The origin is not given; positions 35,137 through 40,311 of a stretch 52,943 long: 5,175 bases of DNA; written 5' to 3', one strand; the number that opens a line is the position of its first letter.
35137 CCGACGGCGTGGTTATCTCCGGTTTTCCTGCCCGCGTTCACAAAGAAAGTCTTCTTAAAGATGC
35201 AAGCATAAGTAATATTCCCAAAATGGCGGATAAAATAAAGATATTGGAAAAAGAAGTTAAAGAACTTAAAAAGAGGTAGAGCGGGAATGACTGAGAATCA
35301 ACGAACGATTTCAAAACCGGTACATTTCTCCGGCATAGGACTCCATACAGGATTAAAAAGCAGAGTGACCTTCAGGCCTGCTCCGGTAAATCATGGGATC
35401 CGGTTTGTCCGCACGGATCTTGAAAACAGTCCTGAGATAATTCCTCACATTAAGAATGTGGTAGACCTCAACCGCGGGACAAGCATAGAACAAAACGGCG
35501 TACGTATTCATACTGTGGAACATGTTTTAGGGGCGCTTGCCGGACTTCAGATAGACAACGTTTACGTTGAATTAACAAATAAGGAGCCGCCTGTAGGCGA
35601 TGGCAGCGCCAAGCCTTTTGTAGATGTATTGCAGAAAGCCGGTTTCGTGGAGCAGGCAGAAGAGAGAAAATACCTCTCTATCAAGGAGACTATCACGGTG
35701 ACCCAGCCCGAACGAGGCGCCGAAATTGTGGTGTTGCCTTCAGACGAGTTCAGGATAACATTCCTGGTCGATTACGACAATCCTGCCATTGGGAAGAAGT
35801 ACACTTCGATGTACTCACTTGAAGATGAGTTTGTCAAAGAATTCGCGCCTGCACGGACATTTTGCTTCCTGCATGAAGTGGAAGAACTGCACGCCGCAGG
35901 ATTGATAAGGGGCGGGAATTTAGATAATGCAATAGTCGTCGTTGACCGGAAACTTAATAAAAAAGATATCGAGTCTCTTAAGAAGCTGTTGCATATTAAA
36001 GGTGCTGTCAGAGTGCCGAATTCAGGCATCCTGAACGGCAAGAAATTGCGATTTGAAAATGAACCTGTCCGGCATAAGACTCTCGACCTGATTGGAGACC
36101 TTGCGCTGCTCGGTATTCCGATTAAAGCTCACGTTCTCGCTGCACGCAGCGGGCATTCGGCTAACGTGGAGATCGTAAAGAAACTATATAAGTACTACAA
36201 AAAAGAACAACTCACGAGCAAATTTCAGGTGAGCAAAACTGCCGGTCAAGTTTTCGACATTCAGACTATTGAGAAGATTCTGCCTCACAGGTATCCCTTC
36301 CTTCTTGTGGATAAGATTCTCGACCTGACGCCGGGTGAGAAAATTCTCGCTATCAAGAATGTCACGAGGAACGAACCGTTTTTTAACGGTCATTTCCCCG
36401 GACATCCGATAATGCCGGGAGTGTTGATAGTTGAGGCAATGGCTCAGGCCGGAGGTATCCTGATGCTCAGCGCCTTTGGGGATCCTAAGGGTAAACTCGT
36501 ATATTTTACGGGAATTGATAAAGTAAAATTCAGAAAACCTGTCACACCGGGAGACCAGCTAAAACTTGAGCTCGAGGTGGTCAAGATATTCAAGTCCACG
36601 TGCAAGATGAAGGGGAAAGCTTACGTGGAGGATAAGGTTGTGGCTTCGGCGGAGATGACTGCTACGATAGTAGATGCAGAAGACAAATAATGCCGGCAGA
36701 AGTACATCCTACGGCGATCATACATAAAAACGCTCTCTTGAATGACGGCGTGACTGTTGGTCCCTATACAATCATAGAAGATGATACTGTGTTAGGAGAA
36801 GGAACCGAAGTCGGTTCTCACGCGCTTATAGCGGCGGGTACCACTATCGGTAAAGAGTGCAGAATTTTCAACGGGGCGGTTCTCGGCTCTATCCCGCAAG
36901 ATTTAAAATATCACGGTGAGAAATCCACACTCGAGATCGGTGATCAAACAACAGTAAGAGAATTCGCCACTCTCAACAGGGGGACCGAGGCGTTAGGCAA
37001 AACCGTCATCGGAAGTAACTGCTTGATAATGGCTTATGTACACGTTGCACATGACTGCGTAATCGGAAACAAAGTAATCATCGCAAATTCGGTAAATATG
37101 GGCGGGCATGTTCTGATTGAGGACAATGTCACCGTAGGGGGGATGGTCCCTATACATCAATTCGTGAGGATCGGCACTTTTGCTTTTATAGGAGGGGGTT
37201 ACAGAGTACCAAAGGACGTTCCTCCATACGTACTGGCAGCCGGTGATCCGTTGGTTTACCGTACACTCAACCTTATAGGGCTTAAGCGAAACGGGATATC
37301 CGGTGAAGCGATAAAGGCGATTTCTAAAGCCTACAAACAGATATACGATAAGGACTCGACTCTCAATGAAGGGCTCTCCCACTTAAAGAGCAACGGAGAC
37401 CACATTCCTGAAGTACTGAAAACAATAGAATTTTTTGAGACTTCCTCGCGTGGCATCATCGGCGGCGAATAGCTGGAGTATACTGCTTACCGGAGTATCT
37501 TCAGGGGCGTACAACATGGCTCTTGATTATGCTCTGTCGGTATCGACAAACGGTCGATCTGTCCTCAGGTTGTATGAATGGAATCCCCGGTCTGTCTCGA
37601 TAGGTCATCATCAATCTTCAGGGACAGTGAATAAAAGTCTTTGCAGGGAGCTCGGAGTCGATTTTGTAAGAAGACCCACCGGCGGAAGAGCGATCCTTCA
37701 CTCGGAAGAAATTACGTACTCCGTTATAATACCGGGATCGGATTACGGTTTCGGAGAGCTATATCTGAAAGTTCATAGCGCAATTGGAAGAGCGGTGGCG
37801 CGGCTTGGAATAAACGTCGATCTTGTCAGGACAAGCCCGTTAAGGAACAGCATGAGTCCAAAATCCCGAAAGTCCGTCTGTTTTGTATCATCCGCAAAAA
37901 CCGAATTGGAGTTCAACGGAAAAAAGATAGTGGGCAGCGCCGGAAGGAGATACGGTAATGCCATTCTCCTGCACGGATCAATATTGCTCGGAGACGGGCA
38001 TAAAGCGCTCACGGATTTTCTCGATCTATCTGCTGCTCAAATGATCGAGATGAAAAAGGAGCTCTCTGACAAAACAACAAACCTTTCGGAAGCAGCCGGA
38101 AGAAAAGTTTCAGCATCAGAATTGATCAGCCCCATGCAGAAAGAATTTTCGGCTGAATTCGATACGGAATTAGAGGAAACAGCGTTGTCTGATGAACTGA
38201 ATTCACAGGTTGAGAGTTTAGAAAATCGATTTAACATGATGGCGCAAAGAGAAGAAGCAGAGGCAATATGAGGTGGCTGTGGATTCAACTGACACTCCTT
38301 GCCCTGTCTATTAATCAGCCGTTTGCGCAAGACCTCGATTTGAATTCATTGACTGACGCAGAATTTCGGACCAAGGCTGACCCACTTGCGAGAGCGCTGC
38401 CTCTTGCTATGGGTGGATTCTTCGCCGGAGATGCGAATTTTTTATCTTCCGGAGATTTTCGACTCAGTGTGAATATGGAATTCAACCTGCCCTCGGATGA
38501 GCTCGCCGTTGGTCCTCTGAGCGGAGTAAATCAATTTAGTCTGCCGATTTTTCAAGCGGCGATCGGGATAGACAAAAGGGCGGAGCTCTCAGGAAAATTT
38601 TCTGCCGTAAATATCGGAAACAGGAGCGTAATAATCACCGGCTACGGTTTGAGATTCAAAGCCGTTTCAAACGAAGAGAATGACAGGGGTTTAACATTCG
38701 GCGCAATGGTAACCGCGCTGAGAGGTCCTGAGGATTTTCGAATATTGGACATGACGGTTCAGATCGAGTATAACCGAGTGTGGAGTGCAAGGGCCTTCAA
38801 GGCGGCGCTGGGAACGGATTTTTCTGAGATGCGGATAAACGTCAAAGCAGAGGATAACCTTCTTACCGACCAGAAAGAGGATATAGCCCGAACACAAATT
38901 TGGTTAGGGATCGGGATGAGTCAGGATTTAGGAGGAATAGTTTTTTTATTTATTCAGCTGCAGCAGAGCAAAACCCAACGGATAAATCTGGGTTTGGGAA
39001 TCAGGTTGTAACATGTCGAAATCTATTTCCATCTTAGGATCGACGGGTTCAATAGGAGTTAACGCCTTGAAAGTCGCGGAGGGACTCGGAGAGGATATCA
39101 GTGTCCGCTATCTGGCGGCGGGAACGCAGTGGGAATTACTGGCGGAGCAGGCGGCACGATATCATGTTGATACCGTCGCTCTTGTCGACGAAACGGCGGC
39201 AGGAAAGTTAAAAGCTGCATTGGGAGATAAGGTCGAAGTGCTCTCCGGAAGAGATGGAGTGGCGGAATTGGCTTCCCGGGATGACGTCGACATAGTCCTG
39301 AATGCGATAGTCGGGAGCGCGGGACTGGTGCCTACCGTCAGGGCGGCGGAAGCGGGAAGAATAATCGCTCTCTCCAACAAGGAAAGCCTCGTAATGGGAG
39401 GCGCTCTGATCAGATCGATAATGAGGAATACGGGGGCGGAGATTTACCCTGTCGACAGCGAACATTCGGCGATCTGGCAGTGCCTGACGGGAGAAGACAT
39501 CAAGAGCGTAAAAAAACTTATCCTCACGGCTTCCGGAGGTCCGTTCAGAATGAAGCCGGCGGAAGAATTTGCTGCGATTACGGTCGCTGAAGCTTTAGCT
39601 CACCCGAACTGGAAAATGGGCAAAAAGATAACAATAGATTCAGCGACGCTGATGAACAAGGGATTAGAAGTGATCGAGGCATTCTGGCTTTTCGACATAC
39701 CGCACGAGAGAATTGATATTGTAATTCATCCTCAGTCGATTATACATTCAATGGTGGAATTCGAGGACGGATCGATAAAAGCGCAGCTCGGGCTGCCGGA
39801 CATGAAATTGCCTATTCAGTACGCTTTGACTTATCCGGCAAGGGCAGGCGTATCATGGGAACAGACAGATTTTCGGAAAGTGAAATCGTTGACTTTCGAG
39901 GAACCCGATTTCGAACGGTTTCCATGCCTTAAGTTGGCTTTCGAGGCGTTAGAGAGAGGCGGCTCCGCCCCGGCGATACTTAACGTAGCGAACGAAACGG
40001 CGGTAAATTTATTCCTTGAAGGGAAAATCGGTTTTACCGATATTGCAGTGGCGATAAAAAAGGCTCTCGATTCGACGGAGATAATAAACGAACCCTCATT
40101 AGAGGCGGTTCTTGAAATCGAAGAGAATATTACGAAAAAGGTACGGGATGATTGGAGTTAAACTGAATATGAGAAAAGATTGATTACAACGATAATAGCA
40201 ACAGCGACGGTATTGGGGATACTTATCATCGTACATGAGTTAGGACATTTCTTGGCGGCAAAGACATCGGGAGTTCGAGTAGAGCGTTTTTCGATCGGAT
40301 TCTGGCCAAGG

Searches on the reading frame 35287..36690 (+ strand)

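Call 68: search_protein_families(library=pfam, proteins=[window:35287-36690:+], max_evalue=0.001)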
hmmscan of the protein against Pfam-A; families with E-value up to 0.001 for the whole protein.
window:35287-36690:+ (467 aa): 6 families
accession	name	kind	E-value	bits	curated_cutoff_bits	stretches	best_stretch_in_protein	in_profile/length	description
PF03331.19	LpxC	-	2.8e-94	316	27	2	5-224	1-215/268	UDP-3-O-acyl N-acetylglycosamine deacetylase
PF07977.19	FabA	-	2.9e-37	127.8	23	1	332-455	1-137/138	FabA-like domain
PF03061.28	4HBT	-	3.9e-06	27.5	20.6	1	381-452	9-77/79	Thioesterase superfamily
PF01575.25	MaoC_dehydratas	-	0.0001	22.3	27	1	399-445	72-115/123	MaoC like domain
PF13279.12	4HBT_2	-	0.0004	21.3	25.5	1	404-465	44-107/122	Thioesterase-like superfamily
PF22818.2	ApeI-like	-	0.00059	20.5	28.5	0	364-430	27-85/119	ApeI dehydratase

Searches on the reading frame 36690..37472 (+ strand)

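Call 68: search_protein_families(library=pfam, proteins=[window:36690-37472:+], max_evalue=0.001)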
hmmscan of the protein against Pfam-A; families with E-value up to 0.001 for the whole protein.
window:36690-37472:+ (260 aa): 5 families
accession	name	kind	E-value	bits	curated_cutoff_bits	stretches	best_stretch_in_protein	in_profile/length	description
PF13720.11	Acetyltransf_11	-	7.6e-24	84.4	24.5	1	176-257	1-82/82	Udp N-acetylglucosamine O-acyltransferase; Domain 2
PF00132.30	Hexapep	-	9.9e-24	82.4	27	2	105-138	2-35/36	Bacterial transferase hexapeptide (six repeats)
PF25084.1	LbH_EIF2B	-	2.3e-10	40.9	54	2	95-155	12-70/105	EIF2B subunit epsilon LbH domain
PF24894.1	Hexapep_GlmU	-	0.00031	21.2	23.3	0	13-67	33-85/104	GlmU-like, C-terminal hexapeptide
PF25087.1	GMPPB_C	-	0.00079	19.5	39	0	97-154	49-105/110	GMPPB C-terminal domain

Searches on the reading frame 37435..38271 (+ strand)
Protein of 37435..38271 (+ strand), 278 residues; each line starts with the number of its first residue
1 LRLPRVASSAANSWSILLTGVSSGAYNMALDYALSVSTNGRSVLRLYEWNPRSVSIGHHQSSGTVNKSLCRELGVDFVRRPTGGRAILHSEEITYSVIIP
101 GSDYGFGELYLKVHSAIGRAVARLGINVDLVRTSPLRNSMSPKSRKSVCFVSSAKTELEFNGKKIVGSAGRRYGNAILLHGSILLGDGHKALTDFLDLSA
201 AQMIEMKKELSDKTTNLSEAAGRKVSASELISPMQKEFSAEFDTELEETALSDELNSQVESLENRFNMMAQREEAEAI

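Call 69: search_protein_families(library=pfam, proteins=[window:37435-38271:+], max_evalue=0.1)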
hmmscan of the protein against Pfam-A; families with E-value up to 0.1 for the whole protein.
window:37435-38271:+ (278 aa): 2 families
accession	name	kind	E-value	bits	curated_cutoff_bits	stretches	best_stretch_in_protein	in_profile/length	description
PF21948.1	LplA-B_cat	-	5.5e-29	102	27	1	25-238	3-199/200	Lipoyl protein ligase A/B catalytic domain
PF03099.24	BPL_LplA_LipB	-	9e-15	55.2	21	1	63-186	14-131/133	Biotin/lipoate A/B protein ligase family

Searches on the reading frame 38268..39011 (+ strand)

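Call 69: search_protein_families(library=pfam, proteins=[window:38268-39011:+], max_evalue=0.1)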
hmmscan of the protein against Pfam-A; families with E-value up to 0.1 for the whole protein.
window:38268-39011:+ (247 aa): 1 family
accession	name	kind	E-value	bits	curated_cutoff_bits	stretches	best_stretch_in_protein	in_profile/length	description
PF20230.4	DUF6588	-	0.015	14.9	27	0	82-129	136-185/319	Family of unknown function (DUF6588)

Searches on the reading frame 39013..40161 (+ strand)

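Call 69: search_protein_families(library=pfam, proteins=[window:39013-40161:+], max_evalue=0.1)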
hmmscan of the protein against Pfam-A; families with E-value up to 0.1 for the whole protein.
window:39013-40161:+ (382 aa): 3 families
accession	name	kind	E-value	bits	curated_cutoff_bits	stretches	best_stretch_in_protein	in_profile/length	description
PF13288.12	DXPR_C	-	2.7e-42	144.1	27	1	259-373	1-112/115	DXP reductoisomerase C-terminal domain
PF08436.17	DXP_redisom_C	-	7.2e-41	138.7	26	1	144-227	1-84/84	1-deoxy-D-xylulose 5-phosphate reductoisomerase C-terminal domain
PF02670.22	DXP_reductoisom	-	3.3e-37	128.5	21.7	1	5-130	1-129/129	1-deoxy-D-xylulose 5-phosphate reductoisomerase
